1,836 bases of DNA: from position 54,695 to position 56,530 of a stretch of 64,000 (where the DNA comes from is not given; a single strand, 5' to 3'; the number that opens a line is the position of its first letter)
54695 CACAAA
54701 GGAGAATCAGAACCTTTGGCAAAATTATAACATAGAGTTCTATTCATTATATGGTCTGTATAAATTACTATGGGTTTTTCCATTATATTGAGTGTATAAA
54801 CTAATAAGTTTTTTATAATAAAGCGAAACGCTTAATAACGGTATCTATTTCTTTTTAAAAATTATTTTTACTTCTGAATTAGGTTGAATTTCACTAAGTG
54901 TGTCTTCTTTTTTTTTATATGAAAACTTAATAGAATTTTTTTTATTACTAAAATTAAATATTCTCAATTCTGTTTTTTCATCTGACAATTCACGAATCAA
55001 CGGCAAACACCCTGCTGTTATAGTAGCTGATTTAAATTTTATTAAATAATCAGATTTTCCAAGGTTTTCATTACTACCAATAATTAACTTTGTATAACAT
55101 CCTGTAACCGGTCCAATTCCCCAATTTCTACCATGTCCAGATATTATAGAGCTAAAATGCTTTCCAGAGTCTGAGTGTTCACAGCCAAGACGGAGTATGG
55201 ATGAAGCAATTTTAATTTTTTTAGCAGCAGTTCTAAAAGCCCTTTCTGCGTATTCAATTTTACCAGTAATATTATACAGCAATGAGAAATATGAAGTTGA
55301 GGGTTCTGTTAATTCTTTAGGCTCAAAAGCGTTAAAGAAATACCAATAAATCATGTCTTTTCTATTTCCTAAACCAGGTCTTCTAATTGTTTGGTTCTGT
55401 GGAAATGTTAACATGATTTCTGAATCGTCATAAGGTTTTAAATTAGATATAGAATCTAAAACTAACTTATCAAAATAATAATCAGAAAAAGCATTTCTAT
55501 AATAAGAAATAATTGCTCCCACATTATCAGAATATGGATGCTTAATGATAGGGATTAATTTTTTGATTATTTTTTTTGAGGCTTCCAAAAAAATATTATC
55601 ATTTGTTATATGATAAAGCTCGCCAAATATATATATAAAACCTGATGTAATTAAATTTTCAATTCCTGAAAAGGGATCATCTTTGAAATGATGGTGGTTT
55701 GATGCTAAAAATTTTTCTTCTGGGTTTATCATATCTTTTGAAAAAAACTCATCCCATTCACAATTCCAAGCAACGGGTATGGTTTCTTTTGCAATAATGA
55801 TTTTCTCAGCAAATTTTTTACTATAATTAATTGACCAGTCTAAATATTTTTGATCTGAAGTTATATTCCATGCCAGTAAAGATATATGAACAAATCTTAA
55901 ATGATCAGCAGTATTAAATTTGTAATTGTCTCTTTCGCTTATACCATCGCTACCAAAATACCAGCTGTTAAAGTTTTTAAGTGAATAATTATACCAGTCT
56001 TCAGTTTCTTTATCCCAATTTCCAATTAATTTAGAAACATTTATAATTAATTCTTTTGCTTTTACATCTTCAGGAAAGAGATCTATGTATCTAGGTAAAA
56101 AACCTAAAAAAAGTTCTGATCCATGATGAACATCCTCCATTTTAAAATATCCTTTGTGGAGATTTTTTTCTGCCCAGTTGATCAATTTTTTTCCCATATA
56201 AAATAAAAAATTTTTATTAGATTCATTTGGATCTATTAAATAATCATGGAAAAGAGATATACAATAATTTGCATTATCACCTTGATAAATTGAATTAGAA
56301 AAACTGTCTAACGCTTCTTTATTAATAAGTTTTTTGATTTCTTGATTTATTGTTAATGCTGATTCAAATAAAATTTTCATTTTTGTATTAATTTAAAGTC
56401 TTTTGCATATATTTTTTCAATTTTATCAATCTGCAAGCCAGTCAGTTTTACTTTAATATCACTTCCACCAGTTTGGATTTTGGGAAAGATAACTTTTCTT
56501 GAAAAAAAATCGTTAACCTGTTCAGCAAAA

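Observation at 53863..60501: Sulfotransferase-rich accessory island between purH and tRNA-Gly: candidate undescribed hydroxylation/sulfation system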

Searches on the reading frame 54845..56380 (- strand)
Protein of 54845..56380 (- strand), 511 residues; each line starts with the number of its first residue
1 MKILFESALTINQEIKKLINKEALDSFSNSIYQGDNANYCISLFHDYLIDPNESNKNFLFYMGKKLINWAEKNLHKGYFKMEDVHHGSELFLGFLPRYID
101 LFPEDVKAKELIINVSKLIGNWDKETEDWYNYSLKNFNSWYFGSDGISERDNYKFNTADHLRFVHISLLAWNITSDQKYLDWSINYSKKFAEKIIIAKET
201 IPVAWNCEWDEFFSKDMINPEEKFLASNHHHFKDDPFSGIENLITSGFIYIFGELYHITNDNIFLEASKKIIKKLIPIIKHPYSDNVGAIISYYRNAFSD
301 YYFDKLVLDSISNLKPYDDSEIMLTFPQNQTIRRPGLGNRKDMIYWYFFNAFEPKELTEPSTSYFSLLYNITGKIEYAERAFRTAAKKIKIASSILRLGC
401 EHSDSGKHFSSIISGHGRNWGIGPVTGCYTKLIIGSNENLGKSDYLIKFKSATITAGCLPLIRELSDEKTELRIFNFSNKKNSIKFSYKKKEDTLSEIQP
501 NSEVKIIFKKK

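Call 4: search_protein_families(library=pfam, proteins=[window:54845-56380:-], max_evalue=0.1)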
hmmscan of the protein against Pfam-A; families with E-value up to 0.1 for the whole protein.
window:54845-56380:- (511 aa): 0 families

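Call 5: search_protein_families(library=ncbifam, proteins=[window:54845-56380:-], max_evalue=0.1)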
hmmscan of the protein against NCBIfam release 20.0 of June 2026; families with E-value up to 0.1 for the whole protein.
window:54845-56380:- (511 aa): 0 families

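Call 9: find_homologous_proteins(query=window:54845-56380:-)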
Query window:54845-56380:- (511 aa): 66 proteins with E <= 0.001 among 8000 candidates.
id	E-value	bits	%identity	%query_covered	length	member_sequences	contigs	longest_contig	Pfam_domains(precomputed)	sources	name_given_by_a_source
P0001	0.0e+0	1062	90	100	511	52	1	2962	-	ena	-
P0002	0.0e+0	1062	90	100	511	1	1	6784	-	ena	-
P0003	0.0e+0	1061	90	100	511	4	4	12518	-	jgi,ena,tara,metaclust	tara:strand:+ start:3551 stop:5086 length:1536 start_codon:yes stop_codon:yes gene_type:complete|met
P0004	0.0e+0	1055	90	100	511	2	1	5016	-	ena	-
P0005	0.0e+0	1043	88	99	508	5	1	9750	-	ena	-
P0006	0.0e+0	1039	88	100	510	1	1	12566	-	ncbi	-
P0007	0.0e+0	1032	87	100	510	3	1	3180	-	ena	-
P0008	0.0e+0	1024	86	100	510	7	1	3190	-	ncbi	-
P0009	1.4e-250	850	72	100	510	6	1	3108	-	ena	-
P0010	2.2e-234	797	68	100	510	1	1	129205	-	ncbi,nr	ncbi:hypothetical protein PQZ42_00045 [Alphaproteobacteria bacterium]|nr:hypothetical protein [Alpha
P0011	4.5e-206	704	60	100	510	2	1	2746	-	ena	-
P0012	7.9e-203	693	57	99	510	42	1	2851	-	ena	-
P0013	2.1e-197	675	57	99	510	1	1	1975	-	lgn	-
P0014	8.5e-196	670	58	99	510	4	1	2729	-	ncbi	-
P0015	5.1e-195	667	58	99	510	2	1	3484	-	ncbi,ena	-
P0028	1.2e-162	560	47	99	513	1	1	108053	-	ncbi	-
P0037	3.6e-150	519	49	96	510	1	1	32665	-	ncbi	-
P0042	3.3e-99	351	35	96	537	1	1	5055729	-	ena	-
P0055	4.1e-90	321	37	83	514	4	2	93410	-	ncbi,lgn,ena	-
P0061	1.8e-83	299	30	100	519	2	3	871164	-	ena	-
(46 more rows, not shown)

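Call 11: find_encoding_contigs(protein=P0010, flank=10000, max_places=2)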
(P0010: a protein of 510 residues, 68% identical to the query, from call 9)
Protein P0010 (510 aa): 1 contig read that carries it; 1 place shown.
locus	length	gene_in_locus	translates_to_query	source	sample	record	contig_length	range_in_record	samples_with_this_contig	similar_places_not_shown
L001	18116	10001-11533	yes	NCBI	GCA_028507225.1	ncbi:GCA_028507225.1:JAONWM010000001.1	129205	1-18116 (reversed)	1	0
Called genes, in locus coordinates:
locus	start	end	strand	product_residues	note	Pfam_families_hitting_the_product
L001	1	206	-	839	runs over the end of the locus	PF00133:tRNA-synt_1, PF01921:tRNA-synt_1f (faint), PF01406:tRNA-synt_1e (faint), PF09334:tRNA-synt_1g, PF13603:tRNA-synt_1_2, PF00133:tRNA-synt_1, PF09334:tRNA-synt_1g (weak), PF08264:Anticodon_1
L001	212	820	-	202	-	PF12100:DUF3576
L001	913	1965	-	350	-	PF13609:Porin_4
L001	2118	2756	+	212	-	PF01168:Ala_racemase_N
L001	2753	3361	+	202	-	-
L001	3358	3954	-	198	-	-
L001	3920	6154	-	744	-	PF13491:FtsK_4TM, PF17854:FtsK_alpha, PF01580:FtsK_SpoIIIE, PF01935:DUF87 (weak), PF09397:FtsK_gamma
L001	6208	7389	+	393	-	PF01266:DAO (faint), PF01494:FAD_binding_3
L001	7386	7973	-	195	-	PF02190:LON_substr_bdg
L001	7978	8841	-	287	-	PF00085:Thioredoxin, PF13098:Thioredoxin_2, PF13905:Thioredoxin_8 (weak), PF12895:ANAPC3 (faint), PF14559:TPR_19 (faint), PF14561:TPR_20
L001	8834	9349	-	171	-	PF04073:tRNA_edit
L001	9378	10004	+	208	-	PF03567:Sulfotransfer_2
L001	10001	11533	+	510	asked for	-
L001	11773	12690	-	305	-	PF05721:PhyH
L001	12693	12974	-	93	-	-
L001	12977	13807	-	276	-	PF02679:ComA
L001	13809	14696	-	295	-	PF00528:BPD_transp_1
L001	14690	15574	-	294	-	PF00528:BPD_transp_1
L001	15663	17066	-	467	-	PF01547:SBP_bac_1, PF13416:SBP_bac_8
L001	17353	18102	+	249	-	PF00326:Peptidase_S9 (faint)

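Call 12: find_encoding_contigs(protein=P0028, flank=10000, max_places=2)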
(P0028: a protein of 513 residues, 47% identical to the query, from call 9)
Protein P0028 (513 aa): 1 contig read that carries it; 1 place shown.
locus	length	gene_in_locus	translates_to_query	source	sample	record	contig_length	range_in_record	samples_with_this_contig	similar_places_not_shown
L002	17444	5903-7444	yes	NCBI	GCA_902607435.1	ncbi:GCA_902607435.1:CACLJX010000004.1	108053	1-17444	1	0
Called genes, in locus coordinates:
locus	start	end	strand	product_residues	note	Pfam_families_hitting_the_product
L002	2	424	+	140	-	?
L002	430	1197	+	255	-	-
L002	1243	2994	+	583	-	PF13522:GATase_6, PF13537:GATase_7, PF00733:Asn_synthase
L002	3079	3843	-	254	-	PF13640:2OG-FeII_Oxy_3 (weak)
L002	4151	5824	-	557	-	PF13424:TPR_12 (faint), PF14559:TPR_19 (faint), PF23914:TPR_CcmH_CycH (faint), PF13431:TPR_17 (faint), PF07719:TPR_2 (faint), PF13174:TPR_6 (faint), PF00515:TPR_1 (weak), PF13181:TPR_8 (weak), +1 more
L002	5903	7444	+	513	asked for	-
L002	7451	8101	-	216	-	PF03567:Sulfotransfer_2 (weak)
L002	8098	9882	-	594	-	PF04733:Coatomer_E (weak), PF25063:ARM_TT21_C (weak), PF00515:TPR_1 (weak), PF13424:TPR_12 (weak), PF14559:TPR_19, PF13424:TPR_12, PF00515:TPR_1, PF13414:TPR_11, +27 more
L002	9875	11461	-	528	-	PF00515:TPR_1 (faint), PF07719:TPR_2 (faint), PF13181:TPR_8 (faint), PF13424:TPR_12 (faint), PF13431:TPR_17 (faint), PF00685:Sulfotransfer_1, PF13469:Sulfotransfer_3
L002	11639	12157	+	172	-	PF04073:tRNA_edit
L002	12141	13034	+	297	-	PF00085:Thioredoxin, PF13098:Thioredoxin_2 (weak), PF13905:Thioredoxin_8 (faint), PF12895:ANAPC3 (faint), PF14559:TPR_19 (weak), PF14561:TPR_20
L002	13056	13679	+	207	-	PF02190:LON_substr_bdg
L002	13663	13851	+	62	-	PF03966:Trm112p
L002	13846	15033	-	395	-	PF01494:FAD_binding_3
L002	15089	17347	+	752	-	PF17854:FtsK_alpha, PF01580:FtsK_SpoIIIE, PF12846:AAA_10 (faint), PF09397:FtsK_gamma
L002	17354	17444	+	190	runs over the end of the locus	PF03548:LolA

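Call 13: find_encoding_contigs(protein=P0042, flank=10000, max_places=2)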
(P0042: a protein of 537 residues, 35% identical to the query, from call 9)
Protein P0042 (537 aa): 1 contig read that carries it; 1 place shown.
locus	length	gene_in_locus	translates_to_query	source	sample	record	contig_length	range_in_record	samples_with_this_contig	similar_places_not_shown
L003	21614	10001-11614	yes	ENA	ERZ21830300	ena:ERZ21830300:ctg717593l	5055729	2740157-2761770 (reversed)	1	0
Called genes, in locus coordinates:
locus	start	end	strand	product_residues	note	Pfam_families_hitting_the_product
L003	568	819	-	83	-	PF09037:Sulphotransf (weak)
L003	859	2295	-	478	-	PF00587:tRNA-synt_2b, PF03129:HGTP_anticodon, PF09180:ProRS-C_1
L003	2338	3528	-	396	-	PF00162:PGK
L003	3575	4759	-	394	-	PF08442:ATP-grasp_2, PF13549:ATP-grasp_5 (weak), PF24948:Citrate_synth_N, PF00549:Ligase_CoA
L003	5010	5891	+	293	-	PF05721:PhyH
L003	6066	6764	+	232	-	PF13385:Laminin_G_3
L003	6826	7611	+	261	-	PF06452:CBM9_1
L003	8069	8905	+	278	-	PF00106:adh_short, PF08659:KR, PF13561:adh_short_C2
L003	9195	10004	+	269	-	PF01261:AP_endonuc_2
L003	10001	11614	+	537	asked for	-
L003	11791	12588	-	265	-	PF21347:DUF3108_like, PF00404:Dockerin_1 (weak)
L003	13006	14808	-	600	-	PF21347:DUF3108_like, PF18962:Por_Secre_tail (faint), PF13860:FlgD_ig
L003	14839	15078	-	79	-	-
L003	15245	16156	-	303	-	PF21347:DUF3108_like, PF00404:Dockerin_1 (weak)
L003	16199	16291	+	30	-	-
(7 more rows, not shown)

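Call 33: predict_structure(alignment_id=A1)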
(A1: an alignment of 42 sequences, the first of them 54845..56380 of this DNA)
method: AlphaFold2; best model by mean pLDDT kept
length: 511 residues; sequences in the alignment: 42
mean_pLDDT: 90.0   pTM: 0.92
mean pLDDT of the five models: 90.0, 89.9, 88.9, 87.5, 86.1
residues with pLDDT >= 90: 351; 70-90: 131; 50-70: 25; < 50: 4
segments of 3 or more residues with pLDDT < 50: 420-422
pLDDT, mean of each block of 10 residues (from residue 1): 95 95 79 77 94 96 94 92 91 94 97 96 84 95 92 93 97 97 98 92 93 87 74 77 90 97 98 92 86 95 96 90 87 70 83 85 95 96 94 90 81 66 75 87 91 97 94 97 95 95 93 47
secondary structure, 60 per line:
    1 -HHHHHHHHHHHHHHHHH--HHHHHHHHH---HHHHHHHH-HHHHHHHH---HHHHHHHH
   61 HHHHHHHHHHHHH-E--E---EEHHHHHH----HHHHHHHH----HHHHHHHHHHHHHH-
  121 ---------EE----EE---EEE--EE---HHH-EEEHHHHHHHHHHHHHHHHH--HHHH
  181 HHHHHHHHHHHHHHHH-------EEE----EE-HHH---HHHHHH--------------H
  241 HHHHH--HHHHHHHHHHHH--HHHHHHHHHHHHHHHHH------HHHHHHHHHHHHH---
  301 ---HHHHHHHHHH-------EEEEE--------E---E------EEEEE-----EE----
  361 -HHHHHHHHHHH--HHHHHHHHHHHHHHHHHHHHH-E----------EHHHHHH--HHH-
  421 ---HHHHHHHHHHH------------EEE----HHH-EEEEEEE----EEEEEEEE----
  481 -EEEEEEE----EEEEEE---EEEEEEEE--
elements in order: H2-18 H21-29 H33-40 H42-49 H53-73 H84-89 H94-101 H106-119 E141-143 E155-157 H158-174 H177-196 E204-206 H220-225 H240-245 H248-259 H262-278 H285-297 H304-313 E321-325 E345-349 H362-372 H375-395 H409-414 H424-434 E447-449 E458-464 E469-476 E482-488 E493-498 E502-509

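Call 61: find_encoding_contigs(protein=P0003, flank=10000, max_places=4)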
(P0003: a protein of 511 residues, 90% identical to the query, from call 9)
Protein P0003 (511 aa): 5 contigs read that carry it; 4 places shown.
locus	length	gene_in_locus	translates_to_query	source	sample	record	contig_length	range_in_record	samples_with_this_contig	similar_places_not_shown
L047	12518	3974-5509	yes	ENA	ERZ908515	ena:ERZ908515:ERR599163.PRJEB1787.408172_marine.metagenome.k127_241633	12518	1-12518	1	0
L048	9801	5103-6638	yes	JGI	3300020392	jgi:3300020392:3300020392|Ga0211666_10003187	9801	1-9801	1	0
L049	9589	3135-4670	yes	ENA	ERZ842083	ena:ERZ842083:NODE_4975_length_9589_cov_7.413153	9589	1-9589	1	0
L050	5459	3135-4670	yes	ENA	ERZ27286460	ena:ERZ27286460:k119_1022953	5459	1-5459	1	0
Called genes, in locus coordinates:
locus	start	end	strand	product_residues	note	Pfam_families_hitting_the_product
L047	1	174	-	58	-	?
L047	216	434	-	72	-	-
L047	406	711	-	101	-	-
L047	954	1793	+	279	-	PF03567:Sulfotransfer_2 (faint)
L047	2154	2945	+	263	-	PF05575:V_cholerae_RfbT, PF05050:Methyltransf_21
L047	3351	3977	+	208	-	PF03567:Sulfotransfer_2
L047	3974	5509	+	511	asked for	-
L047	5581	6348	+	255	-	-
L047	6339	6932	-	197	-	PF13759:2OG-FeII_Oxy_5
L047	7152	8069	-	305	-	PF01808:AICARFT_IMPCHas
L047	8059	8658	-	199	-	PF02142:MGS, PF01808:AICARFT_IMPCHas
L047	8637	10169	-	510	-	PF07940:Hepar_II_III_C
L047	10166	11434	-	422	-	PF01029:NusB, PF01189:Methyltr_RsmB-F, PF03602:Cons_hypoth95 (weak), PF05175:MTS (faint)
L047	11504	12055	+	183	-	PF00265:TK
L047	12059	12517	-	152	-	?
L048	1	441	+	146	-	?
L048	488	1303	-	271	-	PF01930:Cas_Cas4 (faint), PF12705:PDDEXK_1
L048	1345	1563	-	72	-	-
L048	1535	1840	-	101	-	-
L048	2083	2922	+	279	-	PF03567:Sulfotransfer_2 (faint)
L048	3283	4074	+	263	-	PF05575:V_cholerae_RfbT, PF05050:Methyltransf_21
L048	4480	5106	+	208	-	PF03567:Sulfotransfer_2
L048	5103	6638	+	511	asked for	-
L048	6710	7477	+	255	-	-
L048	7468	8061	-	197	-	PF13759:2OG-FeII_Oxy_5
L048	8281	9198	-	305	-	PF01808:AICARFT_IMPCHas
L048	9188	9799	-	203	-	?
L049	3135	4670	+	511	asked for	-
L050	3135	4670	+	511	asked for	-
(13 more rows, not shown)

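Call 62: find_encoding_contigs(protein=P0006, flank=10000, max_places=2)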
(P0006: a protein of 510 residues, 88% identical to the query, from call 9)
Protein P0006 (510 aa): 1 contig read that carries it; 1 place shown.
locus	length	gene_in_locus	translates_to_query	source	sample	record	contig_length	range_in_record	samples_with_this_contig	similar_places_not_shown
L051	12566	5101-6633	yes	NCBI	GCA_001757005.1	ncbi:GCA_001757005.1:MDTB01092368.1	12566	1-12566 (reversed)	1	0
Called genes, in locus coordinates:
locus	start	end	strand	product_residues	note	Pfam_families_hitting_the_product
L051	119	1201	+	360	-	PF05834:Lycopene_cycl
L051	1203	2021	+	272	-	PF15461:BCD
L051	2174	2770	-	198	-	PF13759:2OG-FeII_Oxy_5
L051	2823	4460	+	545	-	PF07719:TPR_2 (faint), PF00685:Sulfotransfer_1, PF13469:Sulfotransfer_3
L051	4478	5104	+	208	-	PF03567:Sulfotransfer_2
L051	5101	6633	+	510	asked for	-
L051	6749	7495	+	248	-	-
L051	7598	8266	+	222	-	-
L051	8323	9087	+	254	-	-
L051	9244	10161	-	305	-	PF01808:AICARFT_IMPCHas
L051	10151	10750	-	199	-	PF02142:MGS, PF01808:AICARFT_IMPCHas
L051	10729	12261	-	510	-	PF07940:Hepar_II_III_C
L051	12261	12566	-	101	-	?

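Call 70: search_protein_families(library=phrogs, proteins=[window:54845-56380:-, L048:488-1303:-], max_evalue=0.001)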
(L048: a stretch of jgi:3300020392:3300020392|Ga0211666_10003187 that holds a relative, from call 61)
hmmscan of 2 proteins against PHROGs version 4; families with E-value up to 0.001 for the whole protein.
window:54845-56380:- (511 aa): 0 families

L048:488-1303:- (271 aa): 3 families
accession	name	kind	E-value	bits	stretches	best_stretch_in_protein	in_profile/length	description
phrog_31195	-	unknown function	4.8e-11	43.6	1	36-265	5-224/232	-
phrog_1674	-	DNA, RNA and nucleotide metabolism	1.6e-05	25.2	1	133-264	133-261/276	exonuclease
phrog_1706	-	DNA, RNA and nucleotide metabolism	7.7e-05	23.3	1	131-263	120-240/293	CRISPR/Cas system associated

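Call 77: find_encoding_contigs(protein=P0037, flank=7000, max_places=1)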
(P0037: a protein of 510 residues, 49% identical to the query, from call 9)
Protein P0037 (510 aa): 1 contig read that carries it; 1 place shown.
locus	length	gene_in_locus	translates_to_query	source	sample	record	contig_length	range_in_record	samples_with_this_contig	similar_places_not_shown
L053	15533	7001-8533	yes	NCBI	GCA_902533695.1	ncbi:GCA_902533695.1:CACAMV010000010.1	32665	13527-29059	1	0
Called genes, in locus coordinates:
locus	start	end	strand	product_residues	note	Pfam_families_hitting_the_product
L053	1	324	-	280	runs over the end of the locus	PF00535:Glycos_transf_2, PF10111:Glyco_tranf_2_2, PF13641:Glyco_tranf_2_3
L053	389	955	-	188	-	PF02586:SRAP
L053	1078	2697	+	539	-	PF00732:GMC_oxred_N, PF05834:Lycopene_cycl (weak), PF07992:Pyr_redox_2 (faint), PF13738:Pyr_redox_3 (faint), PF05199:GMC_oxred_C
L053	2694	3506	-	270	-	PF12849:PBP_like_2, PF13531:SBP_bac_11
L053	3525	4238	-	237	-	PF02463:SMC_N (weak), PF00005:ABC_tran, PF13304:AAA_21 (weak)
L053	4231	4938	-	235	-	-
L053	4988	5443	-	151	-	PF13404:HTH_AsnC-type, PF13412:HTH_24, PF01037:AsnC_trans_reg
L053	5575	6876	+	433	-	PF01053:Cys_Met_Meta_PP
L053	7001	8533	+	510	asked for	-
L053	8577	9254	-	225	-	PF03567:Sulfotransfer_2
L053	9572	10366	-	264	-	PF00106:adh_short, PF08659:KR, PF13561:adh_short_C2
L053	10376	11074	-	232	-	PF00106:adh_short, PF08659:KR, PF23441:SDR, PF13561:adh_short_C2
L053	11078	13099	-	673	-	PF04055:Radical_SAM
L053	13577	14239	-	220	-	PF13468:Glyoxalase_3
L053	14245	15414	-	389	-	PF03054:tRNA_Me_trans, PF06508:QueC (weak), PF20259:tRNA_Me_trans_M, PF20258:tRNA_Me_trans_C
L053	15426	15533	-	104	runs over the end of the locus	PF00111:Fer2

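Call 78: find_encoding_contigs(protein=P0055, flank=7000, max_places=1)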
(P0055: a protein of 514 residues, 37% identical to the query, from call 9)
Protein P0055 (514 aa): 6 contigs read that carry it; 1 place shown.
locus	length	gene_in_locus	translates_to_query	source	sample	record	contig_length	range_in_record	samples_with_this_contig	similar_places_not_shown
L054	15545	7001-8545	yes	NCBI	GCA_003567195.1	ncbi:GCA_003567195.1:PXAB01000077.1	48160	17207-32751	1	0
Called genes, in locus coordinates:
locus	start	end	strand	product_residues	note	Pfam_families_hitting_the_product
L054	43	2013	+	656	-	PF14871:GHL6, PF08532:Glyco_hydro_42M (faint)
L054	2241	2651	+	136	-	PF07883:Cupin_2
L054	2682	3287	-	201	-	PF00293:NUDIX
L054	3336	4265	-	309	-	PF00892:EamA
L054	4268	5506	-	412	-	PF13378:MR_MLE_C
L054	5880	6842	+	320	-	PF01208:URO-D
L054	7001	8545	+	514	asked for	-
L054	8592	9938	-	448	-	PF08668:HDOD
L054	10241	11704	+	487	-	PF00890:FAD_binding_2 (weak), PF12831:FAD_oxidored, PF13450:NAD_binding_8 (weak)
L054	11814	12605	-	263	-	PF23441:SDR, PF00106:adh_short, PF08659:KR, PF13561:adh_short_C2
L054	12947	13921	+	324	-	PF01408:GFO_IDH_MocA (weak)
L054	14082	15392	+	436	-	PF03747:ADP_ribosyl_GH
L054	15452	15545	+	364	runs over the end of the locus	PF14606:Lipase_GDSL_3, PF13472:Lipase_GDSL_2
